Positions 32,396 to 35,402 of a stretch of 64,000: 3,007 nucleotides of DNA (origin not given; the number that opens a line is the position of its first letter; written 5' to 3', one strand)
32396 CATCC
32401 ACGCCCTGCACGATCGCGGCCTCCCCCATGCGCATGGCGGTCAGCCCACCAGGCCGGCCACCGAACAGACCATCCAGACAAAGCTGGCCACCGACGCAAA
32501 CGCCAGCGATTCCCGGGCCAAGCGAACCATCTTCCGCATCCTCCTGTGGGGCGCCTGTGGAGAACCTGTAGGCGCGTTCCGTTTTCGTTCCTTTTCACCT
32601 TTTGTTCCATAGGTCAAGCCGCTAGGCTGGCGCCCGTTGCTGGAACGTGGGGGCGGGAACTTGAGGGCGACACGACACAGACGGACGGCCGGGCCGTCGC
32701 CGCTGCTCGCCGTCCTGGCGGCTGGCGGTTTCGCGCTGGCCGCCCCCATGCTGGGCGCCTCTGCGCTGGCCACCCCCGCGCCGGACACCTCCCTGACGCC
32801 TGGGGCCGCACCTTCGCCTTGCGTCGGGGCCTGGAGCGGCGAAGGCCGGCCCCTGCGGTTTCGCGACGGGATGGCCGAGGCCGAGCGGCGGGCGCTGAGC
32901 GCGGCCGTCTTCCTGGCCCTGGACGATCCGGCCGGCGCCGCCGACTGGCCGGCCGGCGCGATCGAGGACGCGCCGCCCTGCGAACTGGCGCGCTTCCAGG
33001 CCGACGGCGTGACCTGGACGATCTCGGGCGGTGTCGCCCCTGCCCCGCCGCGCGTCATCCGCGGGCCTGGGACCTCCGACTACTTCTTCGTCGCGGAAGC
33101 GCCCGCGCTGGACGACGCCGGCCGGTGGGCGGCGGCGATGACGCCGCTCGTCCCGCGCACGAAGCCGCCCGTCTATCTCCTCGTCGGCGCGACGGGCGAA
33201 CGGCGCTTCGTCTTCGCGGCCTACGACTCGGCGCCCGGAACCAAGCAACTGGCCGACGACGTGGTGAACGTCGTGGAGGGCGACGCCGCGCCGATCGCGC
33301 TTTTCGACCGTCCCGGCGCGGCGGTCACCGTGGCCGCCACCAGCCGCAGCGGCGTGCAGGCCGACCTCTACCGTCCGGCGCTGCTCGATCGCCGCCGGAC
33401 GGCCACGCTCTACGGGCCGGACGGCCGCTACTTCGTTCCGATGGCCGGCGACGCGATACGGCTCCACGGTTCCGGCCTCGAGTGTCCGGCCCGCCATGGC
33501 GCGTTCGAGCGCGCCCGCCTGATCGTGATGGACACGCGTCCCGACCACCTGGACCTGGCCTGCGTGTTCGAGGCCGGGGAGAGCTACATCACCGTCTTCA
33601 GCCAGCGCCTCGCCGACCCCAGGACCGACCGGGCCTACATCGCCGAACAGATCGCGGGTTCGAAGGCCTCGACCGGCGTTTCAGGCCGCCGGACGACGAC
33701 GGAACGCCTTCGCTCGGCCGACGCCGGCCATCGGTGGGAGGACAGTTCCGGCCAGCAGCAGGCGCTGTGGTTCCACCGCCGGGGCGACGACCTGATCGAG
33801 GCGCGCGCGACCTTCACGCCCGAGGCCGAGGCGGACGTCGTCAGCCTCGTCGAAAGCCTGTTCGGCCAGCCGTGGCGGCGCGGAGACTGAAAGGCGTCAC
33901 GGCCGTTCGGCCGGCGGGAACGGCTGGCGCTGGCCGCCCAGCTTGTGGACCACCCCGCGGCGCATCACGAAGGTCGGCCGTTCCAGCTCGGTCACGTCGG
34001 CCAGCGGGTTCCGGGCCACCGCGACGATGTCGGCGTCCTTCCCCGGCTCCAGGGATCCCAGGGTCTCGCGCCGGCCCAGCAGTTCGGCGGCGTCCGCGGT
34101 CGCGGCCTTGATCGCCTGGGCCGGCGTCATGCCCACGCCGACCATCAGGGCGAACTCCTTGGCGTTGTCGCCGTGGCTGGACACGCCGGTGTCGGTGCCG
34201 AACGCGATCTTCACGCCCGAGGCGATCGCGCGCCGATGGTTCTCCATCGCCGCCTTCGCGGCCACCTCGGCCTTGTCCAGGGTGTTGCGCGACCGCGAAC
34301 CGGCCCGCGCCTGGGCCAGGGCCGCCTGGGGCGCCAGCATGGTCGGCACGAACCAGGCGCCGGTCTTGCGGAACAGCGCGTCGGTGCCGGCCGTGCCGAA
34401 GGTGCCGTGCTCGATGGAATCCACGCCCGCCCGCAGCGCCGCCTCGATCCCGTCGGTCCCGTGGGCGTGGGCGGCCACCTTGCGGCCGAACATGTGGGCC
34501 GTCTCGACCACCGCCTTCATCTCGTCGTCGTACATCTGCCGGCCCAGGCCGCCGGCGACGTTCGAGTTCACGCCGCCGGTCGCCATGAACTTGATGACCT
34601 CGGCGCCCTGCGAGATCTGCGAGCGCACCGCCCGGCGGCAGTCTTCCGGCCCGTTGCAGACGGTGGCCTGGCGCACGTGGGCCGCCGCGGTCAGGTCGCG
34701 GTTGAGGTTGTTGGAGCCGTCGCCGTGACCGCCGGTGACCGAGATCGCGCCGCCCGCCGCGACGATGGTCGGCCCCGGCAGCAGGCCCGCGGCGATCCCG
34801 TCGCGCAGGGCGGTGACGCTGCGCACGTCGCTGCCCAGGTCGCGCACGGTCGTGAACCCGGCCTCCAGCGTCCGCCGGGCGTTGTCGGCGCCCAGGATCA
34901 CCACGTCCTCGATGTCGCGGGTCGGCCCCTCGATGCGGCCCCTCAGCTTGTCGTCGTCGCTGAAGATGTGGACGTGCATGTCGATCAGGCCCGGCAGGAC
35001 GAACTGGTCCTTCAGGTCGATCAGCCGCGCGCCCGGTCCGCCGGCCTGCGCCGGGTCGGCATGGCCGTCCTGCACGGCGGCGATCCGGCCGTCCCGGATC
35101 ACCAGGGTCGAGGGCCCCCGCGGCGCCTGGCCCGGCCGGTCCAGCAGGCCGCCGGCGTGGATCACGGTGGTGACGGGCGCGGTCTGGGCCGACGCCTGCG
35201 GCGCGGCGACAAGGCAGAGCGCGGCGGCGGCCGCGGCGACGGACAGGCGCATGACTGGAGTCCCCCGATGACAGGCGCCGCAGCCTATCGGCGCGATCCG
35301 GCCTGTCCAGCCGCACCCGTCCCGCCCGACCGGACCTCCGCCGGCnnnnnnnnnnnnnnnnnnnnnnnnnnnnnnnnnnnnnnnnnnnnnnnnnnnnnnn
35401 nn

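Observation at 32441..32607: Unannotated 29-codon hydrophobic ORF with perfect SD and an SOS box, directly upstream of dnaE: SidA-like division inhibitor candidate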

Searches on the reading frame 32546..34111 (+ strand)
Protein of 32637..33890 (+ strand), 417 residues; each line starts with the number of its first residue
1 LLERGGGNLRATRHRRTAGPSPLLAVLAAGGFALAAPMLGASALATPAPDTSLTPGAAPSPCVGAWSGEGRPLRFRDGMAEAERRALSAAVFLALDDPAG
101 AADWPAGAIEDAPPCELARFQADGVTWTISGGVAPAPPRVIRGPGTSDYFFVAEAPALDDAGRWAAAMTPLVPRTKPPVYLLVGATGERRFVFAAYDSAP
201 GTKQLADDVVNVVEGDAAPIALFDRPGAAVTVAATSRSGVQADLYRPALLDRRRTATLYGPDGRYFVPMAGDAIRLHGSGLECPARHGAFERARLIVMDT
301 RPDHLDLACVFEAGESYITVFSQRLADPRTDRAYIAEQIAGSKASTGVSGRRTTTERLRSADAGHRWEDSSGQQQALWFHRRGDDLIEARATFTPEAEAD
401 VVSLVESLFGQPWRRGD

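Call 38: search_protein_families(library=pfam, proteins=[window:32637-33890:+, window:32546-34111:+], max_evalue=0.001)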
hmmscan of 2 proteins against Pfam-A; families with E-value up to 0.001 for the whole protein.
window:32637-33890:+ (417 aa): 0 families

window:32546-34111:+ (521 aa): 0 families

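Call 42: search_protein_families(library=ncbifam, proteins=[window:32637-33890:+], max_evalue=0.00001)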
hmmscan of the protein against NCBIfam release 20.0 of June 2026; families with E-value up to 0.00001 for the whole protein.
window:32637-33890:+ (417 aa): 0 families

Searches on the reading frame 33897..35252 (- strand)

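Call 38: search_protein_families(library=pfam, proteins=[window:33897-35252:-], max_evalue=0.001)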
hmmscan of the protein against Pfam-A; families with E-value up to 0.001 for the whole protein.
window:33897-35252:- (451 aa): 2 families
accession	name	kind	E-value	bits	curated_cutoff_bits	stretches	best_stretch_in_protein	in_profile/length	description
PF01979.26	Amidohydro_1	-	5.5e-53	180.8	25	1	84-434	1-343/345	Amidohydrolase family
PF07969.17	Amidohydro_3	-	4.8e-15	56.4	29.7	2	240-418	258-450/472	Amidohydrolase family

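Call 42: search_protein_families(library=ncbifam, proteins=[window:33897-35252:-], max_evalue=0.00001)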
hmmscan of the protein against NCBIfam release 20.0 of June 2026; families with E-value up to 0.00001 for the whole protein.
window:33897-35252:- (451 aa): 21 families
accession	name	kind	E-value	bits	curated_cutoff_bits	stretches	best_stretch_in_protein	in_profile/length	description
NF051886.1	XaaProDiPepCaul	equivalog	5.7e-112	374.6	500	1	48-437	19-398/398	Xaa-Pro dipeptidase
NF006689.0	PRK09237.1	equivalog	5.5e-17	61.4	371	1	29-141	5-94/383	amidohydrolase/deacetylase family metallohydrolase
TIGR01224.1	hutI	equivalog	2.1e-14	53.2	298.15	1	329-415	265-354/377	imidazolonepropionase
NF006056.0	PRK08204.1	subfamily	1e-12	47.6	391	1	363-415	331-382/449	hypothetical protein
NF006679.0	PRK09228.1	subfamily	1.9e-12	46.7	351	0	339-414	306-387/433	guanine deaminase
NF006055.0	PRK08203.1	equivalog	1.2e-11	43.8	532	0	374-413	353-391/455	8-oxoguanine deaminase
TIGR02967.1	guan_deamin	equivalog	5.8e-11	42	375.4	0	49-96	8-54/401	guanine deaminase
NF006549.0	PRK09045.1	equivalog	4.2e-10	38.8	540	1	345-413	301-379/444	TRZ/ATZ family hydrolase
TIGR03178.1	allantoinase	equivalog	1.8e-09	36.9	357.85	1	48-96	18-60/441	allantoinase AllB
NF004636.0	PRK05985.1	subfamily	4.1e-09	35.7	408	0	47-96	17-61/398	amidohydrolase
NF011990.0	PRK15446.2-6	subfamily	6.4e-09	35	233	0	49-94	21-64/390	alpha-D-ribose 1-methylphosphonate 5-triphosphate diphosphatase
NF009060.0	PRK12394.1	equivalog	1.4e-08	33.9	442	0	372-411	298-337/381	metallo-dependent hydrolase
TIGR02318.1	phosphono_phnM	equivalog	2e-08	33.6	390.55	0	49-100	17-61/376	phosphonate metabolism protein PhnM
NF005557.0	PRK07228.1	equivalog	2.3e-08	33.2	522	0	375-416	337-378/445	5'-deoxyadenosine deaminase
TIGR03583.1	EF_0837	hypoth_equivalog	5.7e-07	28.9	432.15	0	50-99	18-62/365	amidohydrolase/deacetylase family metallohydrolase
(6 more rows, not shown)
